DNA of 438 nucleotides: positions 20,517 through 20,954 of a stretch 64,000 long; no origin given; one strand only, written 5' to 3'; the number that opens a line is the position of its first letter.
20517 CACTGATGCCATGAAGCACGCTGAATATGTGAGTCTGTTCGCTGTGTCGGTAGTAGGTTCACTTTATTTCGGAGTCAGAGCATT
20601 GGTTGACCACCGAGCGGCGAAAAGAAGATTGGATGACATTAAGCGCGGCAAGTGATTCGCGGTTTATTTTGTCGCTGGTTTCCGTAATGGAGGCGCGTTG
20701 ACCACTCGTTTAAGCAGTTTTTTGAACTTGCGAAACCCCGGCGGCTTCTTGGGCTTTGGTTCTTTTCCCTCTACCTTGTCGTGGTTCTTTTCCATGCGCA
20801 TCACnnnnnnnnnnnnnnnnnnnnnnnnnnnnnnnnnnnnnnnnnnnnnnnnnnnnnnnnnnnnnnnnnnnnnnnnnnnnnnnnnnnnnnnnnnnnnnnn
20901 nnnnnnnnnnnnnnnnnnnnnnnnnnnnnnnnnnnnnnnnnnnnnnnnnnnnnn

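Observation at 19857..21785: Precisely delimited IS1595-family transposon carrying passenger genes, inserted in a regulator gene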

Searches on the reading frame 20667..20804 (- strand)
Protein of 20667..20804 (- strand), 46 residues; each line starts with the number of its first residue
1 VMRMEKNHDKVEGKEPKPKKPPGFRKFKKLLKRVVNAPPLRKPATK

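Call 8: search_protein_families(library=pfam, max_evalue=0.1, proteins=[window:20667-20804:-])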
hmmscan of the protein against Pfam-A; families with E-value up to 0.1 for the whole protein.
seq(46 aa): 0 families

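Call 9: search_protein_families(library=ncbifam, max_evalue=0.1, proteins=[window:20667-20804:-])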
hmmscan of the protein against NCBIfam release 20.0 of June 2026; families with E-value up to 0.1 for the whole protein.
seq(46 aa): 0 families

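Call 60: search_protein_families(library=padloc, max_evalue=1, proteins=[window:20667-20804:-])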
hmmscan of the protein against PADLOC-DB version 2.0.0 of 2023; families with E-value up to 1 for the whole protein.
seq(46 aa): 0 families

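Call 61: search_protein_families(library=phrogs, max_evalue=1, proteins=[window:20667-20804:-])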
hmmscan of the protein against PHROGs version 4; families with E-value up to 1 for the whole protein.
seq(46 aa): 0 families

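Call 101: search_protein_families(library=ncbifam, max_evalue=1, proteins=[window:20667-20804:-])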
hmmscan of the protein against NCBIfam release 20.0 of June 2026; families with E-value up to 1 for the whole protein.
seq(46 aa): 0 families
